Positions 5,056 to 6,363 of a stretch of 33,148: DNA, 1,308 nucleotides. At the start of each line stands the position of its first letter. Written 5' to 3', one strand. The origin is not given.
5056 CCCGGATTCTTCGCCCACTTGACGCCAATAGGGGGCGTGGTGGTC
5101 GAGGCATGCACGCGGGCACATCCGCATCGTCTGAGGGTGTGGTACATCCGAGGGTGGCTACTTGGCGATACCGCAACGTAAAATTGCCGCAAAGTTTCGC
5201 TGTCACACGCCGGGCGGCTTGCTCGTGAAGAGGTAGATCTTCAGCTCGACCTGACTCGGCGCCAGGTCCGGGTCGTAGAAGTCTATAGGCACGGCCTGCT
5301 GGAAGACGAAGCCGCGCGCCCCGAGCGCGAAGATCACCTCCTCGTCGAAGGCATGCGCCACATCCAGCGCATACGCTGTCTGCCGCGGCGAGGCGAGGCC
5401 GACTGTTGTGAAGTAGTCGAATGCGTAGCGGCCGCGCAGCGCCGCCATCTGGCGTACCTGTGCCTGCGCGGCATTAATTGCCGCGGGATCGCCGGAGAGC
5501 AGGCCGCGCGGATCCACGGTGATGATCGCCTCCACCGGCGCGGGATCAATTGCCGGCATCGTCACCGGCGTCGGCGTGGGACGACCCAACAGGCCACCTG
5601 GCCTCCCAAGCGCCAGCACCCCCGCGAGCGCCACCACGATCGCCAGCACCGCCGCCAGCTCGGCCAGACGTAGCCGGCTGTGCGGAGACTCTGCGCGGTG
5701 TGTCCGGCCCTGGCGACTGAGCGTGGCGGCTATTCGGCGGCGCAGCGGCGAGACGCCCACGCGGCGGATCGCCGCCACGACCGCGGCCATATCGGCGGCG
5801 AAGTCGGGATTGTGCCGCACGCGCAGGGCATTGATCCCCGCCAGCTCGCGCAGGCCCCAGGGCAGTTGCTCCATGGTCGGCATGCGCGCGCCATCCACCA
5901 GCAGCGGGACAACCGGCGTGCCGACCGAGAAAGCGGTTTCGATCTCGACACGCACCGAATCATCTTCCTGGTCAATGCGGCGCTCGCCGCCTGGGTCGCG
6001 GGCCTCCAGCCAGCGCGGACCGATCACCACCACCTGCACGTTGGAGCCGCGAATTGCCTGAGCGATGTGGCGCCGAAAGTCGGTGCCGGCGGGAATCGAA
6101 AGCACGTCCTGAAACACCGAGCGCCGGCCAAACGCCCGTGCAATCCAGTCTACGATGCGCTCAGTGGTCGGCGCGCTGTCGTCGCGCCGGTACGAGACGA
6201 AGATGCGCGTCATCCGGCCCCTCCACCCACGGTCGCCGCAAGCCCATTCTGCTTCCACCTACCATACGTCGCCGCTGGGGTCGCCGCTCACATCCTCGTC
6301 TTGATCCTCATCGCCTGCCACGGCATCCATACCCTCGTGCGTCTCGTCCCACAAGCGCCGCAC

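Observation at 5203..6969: recX followed by a TIR–TM–extracytoplasmic-domain protein in an apparent operon, with no recA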

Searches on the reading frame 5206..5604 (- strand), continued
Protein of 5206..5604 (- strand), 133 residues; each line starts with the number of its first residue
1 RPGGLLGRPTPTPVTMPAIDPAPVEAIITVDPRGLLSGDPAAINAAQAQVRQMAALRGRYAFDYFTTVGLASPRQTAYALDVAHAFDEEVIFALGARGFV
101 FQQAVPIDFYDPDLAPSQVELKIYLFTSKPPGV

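Call 71: find_encoding_contigs(protein=P0193, flank=5000, max_places=1)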
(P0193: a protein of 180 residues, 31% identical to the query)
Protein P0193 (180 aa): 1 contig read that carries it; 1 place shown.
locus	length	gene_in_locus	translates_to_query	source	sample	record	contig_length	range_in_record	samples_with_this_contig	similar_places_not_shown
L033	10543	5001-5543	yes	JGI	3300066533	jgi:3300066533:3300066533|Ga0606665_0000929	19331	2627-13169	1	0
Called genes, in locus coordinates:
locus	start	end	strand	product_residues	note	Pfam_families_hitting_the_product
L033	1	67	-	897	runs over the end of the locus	?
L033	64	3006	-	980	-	PF13414:TPR_11 (faint)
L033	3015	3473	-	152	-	-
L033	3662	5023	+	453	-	-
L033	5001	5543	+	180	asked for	-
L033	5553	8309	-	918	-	-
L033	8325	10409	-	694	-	PF00012:HSP70, PF06723:MreB_Mbl, PF00092:VWA, PF13519:VWA_2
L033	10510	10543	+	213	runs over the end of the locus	-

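Call 79: search_protein_families(library=pfam, alignment_id=A2, max_evalue=10)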
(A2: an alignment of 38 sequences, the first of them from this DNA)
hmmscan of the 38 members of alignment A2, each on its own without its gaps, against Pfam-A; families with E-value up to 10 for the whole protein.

A. member 1, seq(133 aa): 0 families

B. families by the number of members that match (of 38 scanned): 15 families
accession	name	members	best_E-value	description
PF14607.12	GxDLY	1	0.016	N-terminus of Esterase_SGNH_hydro-type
PF19572.5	PorV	1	0.024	Type IX secretion system protein PorV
PF23227.1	HEAT_MROH2B_C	1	0.029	MROH2B-like, HEAT repeats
PF02525.22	Flavodoxin_2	1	0.039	Flavodoxin-like fold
PF03065.20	Glyco_hydro_57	1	0.07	Glycosyl hydrolase family 57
PF18886.6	DUF5649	1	0.074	Repeats of unknown function (DUF5649)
PF01517.23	HDV_ag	1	0.1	Hepatitis delta virus delta antigen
PF09838.14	DUF2065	1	0.14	Uncharacterized protein conserved in bacteria (DUF2065)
PF11376.13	DUF3179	1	0.15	Protein of unknown function (DUF3179)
PF19049.6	SidE_DUB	1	0.23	SidE DUB domain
PF23771.1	DUF7168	1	0.28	Domain of unknown function (DUF7168)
PF17638.7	UL42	1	0.4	HCMV UL42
PF01690.22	PLRV_ORF5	1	0.44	Potato leaf roll virus readthrough protein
PF09300.15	Tecti-min-caps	1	0.57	Tectiviridae, minor capsid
PF04625.18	DEC-1_N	1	5.3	DEC-1 protein, N-terminal region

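Call 86: fold_search(model_id=the predicted structure, library=viral)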
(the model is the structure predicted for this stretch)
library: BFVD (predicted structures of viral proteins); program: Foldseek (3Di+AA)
matches with E <= 10: 214; with E <= 0.001: 0
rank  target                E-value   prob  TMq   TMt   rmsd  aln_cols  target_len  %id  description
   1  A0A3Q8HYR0            1.8e-03  0.97  0.37  0.33   7.8       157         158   11  (no name in the UniProt tables at hand)
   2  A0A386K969            3.6e-03  0.99  0.47  0.47   4.9       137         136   14  RusA-like resolvase [Arthrobacter phage KBurrousTX]
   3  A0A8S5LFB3            3.6e-03  0.95  0.42  0.31  13.8       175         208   12  Endodeoxyribonuclease RusA [Siphoviridae sp. ct3CA7]
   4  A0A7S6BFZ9            7.3e-03  0.98  0.51  0.36  15.5       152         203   14  RusA-like resolvase [Arthrobacter phage Jinkies]
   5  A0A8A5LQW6            9.5e-03  0.89  0.38  0.34   6.2       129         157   12  RusA-like resolvase [Arthrobacter phage Prairie]
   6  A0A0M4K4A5            1.2e-02  0.87  0.36  0.30   6.5       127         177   14  (no name in the UniProt tables at hand)
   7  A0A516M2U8            1.6e-02  0.91  0.44  0.41  19.9       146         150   12  (no name in the UniProt tables at hand)
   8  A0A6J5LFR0            1.8e-02  0.91  0.43  0.45   5.8       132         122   10  Uncharacterized protein [uncultured Caudovirales phage]
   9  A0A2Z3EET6            1.8e-02  0.57  0.28  0.23   7.6       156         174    9  (no name in the UniProt tables at hand)
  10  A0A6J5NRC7            2.0e-02  0.57  0.33  0.28  16.2       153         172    7  Uncharacterized protein [uncultured Caudovirales phage]
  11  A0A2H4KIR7            2.5e-02  0.90  0.42  0.42   5.7       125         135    8  (no name in the UniProt tables at hand)
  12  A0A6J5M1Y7            2.5e-02  0.82  0.43  0.34  17.6       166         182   16  Rus Holliday junction resolvase [uncultured Caudovirales phage]
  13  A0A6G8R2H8            2.6e-02  0.87  0.48  0.36  10.1       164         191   12  RusA-like resolvase [Arthrobacter phage Abba]
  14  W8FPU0                2.6e-02  0.77  0.38  0.34   6.0       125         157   13  (no name in the UniProt tables at hand)
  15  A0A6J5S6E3            3.0e-02  0.75  0.39  0.40   5.8       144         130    9  Rus Holliday junction resolvase [uncultured Caudovirales phage]
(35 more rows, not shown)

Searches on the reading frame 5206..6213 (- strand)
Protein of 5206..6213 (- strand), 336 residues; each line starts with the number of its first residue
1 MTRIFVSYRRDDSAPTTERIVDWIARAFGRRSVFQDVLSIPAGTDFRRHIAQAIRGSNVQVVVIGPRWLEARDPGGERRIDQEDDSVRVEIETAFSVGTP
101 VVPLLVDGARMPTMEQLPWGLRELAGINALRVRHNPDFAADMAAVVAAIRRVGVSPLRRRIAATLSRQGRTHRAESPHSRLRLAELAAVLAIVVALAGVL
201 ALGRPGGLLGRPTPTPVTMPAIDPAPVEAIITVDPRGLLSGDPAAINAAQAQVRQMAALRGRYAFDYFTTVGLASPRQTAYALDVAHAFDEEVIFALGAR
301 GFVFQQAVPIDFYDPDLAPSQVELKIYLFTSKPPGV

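Call 4: search_protein_families(library=pfam, proteins=[window:5206-6213:-], max_evalue=0.01)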
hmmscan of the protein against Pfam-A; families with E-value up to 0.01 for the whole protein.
window:5206-6213:- (336 aa): 1 family
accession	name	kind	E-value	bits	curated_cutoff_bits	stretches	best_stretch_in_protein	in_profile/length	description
PF13676.11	TIR_2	-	2.2e-11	44.7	28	1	4-137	1-113/122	TIR domain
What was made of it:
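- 5803..6204 (-): TIR domain (Pfam TIR_2 match, residues 4-137). Call 4.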

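Call 7: search_protein_families(library=padloc, proteins=[window:5206-6213:-], max_evalue=0.01)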
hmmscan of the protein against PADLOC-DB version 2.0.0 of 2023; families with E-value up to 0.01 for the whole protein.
window:5206-6213:- (336 aa): 5 families
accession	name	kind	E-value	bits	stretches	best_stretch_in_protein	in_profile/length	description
PDLC02012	SAVED5--SAVED_TIR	-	2.8e-07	28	1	3-70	15-79/404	-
PDLC00434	ThsB1|ThsB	-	2.4e-06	24.9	1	3-72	140-207/396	TIR-like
PDLC00728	Effector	-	0.0017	15.4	1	3-56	11-61/432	TIR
PDLC02403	Aga_TIR-PNTD1-PNTD2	-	0.006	13.7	1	32-97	31-84/443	Class I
PDLC02421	Aga_TIR-PNTD1-PNTD2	-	0.0065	13.6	1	18-98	16-86/430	Class I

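Call 9: find_homologous_proteins(query=window:5206-6213:-)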
Query window:5206-6213:- (336 aa): 34 proteins with E <= 0.001 among 8000 candidates.
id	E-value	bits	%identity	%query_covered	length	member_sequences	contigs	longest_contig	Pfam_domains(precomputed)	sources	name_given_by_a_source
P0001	1.2e-213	726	100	100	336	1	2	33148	PF13676.12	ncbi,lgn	ncbi:MAG TPA: toll/interleukin-1 receptor domain-containing protein [Ktedonobacterales bacterium]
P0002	2.1e-199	679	93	100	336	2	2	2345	PF13676.12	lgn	-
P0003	1.2e-186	637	87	100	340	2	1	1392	PF13676.12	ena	-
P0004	5.6e-185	632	87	100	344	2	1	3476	PF13676.12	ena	-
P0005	8.6e-161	553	76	100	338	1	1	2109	PF13676.12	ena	-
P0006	5.0e-160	550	78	100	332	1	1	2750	PF13676.12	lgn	-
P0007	4.8e-141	488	70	100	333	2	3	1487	PF13676.12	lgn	-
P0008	8.7e-141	487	70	100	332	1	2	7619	PF13676.12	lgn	-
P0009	7.1e-139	481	70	100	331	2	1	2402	PF13676.12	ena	-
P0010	6.4e-36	142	53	45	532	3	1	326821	PF13676.12,PF07719.24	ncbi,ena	-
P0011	3.0e-31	127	48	44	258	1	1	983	PF13676.12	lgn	-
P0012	1.8e-30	124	46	44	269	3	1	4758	PF13676.12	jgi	jgi:TIR domain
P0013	1.9e-29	121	48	46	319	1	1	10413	PF13676.12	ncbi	-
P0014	8.6e-28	116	44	47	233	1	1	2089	PF13676.12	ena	-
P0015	1.6e-27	115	45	44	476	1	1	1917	PF03781.23,PF13676.12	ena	-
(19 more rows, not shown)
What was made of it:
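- Many other TIR_2 proteins exist in related metagenomes (call 9).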

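Call 10: find_encoding_contigs(protein=P0008, flank=8000)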
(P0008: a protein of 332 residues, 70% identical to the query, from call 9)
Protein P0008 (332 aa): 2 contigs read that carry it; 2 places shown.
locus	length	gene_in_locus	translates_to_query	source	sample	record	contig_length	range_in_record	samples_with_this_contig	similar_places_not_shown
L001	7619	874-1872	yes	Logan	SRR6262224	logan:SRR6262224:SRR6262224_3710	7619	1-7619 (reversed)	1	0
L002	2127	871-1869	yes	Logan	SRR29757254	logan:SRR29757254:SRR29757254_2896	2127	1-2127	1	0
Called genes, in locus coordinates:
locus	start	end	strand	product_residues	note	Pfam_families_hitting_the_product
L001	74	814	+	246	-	PF27462:RecX_N, PF21982:RecX_HTH1 (weak), PF02631:RecX_HTH2, PF21981:RecX_HTH3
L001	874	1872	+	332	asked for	PF13676:TIR_2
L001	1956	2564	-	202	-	PF13302:Acetyltransf_3, PF00583:Acetyltransf_1 (weak)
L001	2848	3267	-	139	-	-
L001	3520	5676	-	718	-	PF00989:PAS, PF13188:PAS_8 (weak), PF08447:PAS_3, PF08448:PAS_4, PF13426:PAS_9, PF08448:PAS_4, PF00512:HisKA, PF02518:HATPase_c, +1 more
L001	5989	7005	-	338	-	PF13529:Peptidase_C39_2 (faint)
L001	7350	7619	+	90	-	?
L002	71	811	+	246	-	PF27462:RecX_N, PF21982:RecX_HTH1 (weak), PF02631:RecX_HTH2, PF21981:RecX_HTH3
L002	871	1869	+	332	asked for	PF13676:TIR_2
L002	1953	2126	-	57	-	?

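Call 11: find_encoding_contigs(protein=P0004, flank=5000)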
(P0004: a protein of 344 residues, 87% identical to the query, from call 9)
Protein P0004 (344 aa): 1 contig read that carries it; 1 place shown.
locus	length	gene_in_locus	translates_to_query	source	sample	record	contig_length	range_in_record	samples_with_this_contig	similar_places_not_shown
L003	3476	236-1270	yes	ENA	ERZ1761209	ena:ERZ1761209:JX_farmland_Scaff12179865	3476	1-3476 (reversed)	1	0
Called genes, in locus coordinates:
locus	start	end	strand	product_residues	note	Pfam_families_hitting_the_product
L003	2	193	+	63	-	?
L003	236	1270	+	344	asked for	PF13676:TIR_2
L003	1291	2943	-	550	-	PF01145:Band_7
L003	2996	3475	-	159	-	?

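Call 12: find_encoding_contigs(protein=P0006, flank=5000)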
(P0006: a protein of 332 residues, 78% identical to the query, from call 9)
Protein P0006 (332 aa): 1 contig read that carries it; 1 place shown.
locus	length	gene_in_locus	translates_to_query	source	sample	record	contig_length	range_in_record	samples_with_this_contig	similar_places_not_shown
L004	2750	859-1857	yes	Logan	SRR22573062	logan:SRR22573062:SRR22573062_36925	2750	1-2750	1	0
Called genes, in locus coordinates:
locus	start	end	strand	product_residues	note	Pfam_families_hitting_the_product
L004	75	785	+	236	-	PF27462:RecX_N, PF21982:RecX_HTH1 (weak), PF02631:RecX_HTH2, PF21981:RecX_HTH3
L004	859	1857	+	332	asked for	PF13676:TIR_2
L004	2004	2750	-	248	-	?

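Call 23: predict_structure(alignment_id=A1)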
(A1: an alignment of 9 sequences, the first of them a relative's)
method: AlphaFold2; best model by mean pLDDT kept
length: 336 residues; sequences in the alignment: 9
mean_pLDDT: 42.6   pTM: 0.29
mean pLDDT of the five models: 42.6, 41.7, 39.3, 35.6, 35.5
residues with pLDDT >= 90: 0; 70-90: 0; 50-70: 79; < 50: 257
segments of 3 or more residues with pLDDT < 50: 1-182, 196-226, 261-274, 298-315, 328-336
pLDDT, mean of each block of 10 residues (from residue 1): 41 44 46 37 39 40 38 40 28 32 38 38 31 31 39 36 40 36 53 52 33 28 45 62 60 54 45 51 62 53 36 48 50 41
secondary structure, 60 per line:
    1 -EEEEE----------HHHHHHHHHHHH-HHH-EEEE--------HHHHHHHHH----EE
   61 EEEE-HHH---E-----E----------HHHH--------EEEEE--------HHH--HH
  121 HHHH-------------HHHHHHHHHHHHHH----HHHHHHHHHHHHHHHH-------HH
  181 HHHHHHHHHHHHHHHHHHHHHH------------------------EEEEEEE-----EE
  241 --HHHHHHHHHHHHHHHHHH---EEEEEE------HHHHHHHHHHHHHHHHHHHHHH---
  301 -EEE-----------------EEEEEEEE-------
elements in order: E2-6 H17-28 E34-37 H46-54 E59-64 H89-92 E101-105 H119-124 H138-151 H156-171 H179-202 E227-233 H243-260 E264-269 H276-297 E302-304 E322-329
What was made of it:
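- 5605..5673 (-): Transmembrane helix (residues about 181-203). AF2 helix 179-202 (call 23).
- Tried and rejected: AlphaFold of the full-length protein with 9 close homologues was unusable (pLDDT 42.6, call 23).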

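Call 58: search_dna_similar(query=window:5206-6213:-, collection=plasmids, mode=protein, max_rows=10)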
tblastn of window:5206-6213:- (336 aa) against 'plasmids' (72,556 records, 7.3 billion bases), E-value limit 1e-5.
Records with a match: 6; places in all: 6; records where one place covers at least 80% of the query: 0.
Best place of each record, by identity: <60% 6.
By first word of the organism name: Streptomyces 4; Rhodococcus 1; Paraburkholderia 1.
By predicted mobility (MOB-suite, as given by PLSDB): non-mobilizable 5; mobilizable 1.
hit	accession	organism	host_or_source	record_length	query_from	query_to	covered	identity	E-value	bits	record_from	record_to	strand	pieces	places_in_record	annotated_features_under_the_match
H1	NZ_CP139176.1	Streptomyces sp. CL7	soild,microorganism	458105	4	132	38%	45.0%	6e-25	112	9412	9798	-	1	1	toll/interleukin-1 receptor domain-containing protein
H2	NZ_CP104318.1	Streptomyces angustmyceticus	whole organism,soil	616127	1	133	40%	39.1%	1e-17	91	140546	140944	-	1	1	toll/interleukin-1 receptor domain-containing protein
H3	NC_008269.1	Rhodococcus jostii RHA1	-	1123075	3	133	39%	38.9%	5e-9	86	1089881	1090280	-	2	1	record has no annotation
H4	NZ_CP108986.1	Streptomyces sp. NBC_00724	-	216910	1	129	38%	38.8%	9e-12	74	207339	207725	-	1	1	toll/interleukin-1 receptor domain-containing protein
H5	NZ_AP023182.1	Paraburkholderia sp. PGU19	Physopelta gutta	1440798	4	134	39%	35.1%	1e-17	91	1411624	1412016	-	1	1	record has no annotation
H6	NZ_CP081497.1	Streptomyces sp. BHT-5-2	whole organism,plant soil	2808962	1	105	31%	36.2%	4e-10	69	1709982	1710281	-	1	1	none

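Call 59: search_dna_similar(query=window:5206-6213:-, collection=phages, mode=protein, max_rows=10)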
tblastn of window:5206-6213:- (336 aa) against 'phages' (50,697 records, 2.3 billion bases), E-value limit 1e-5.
No match.
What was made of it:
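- Tried and rejected: There were no full-length matches in plasmid or phage collections (calls 58, 59).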

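Call 67: search_protein_families(library=ncbifam, proteins=[window:5206-6213:-], max_evalue=0.001)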
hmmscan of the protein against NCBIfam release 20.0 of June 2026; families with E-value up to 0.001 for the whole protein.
window:5206-6213:- (336 aa): 1 family
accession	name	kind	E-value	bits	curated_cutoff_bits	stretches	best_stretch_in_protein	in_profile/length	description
NF058526.1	Thoeris_type3_ThcB4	equivalog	6.3e-08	31.9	220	1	3-70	129-194/375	Thoeris type III anti-phage system protein ThcB4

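Call 74: find_related_loci(query=A1, collection=metagenome_contigs, flank=4000)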
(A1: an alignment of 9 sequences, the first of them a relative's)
Query A1 (336 aa) in metagenome_contigs; peptide patterns used: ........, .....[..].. (x = any residue, [..] = any of these).
55 stretches matched a pattern; 6 encode a relative of the query (tblastn E <= 1e-3); 6 distinct loci.
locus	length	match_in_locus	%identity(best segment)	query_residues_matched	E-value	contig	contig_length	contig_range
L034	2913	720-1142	44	1-139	1e-28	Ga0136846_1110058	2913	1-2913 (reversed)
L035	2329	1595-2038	40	1-149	3e-28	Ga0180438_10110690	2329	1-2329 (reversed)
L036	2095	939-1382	40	1-149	4e-28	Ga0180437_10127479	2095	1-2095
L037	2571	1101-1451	45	1-118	2e-25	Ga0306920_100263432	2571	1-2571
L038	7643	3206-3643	39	1-150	3e-22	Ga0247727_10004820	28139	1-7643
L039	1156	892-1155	46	1-89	2e-17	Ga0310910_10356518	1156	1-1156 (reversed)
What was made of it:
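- Tried and rejected: The JGI metagenome scan with the full-length alignment found only TIR-only relatives (call 74).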
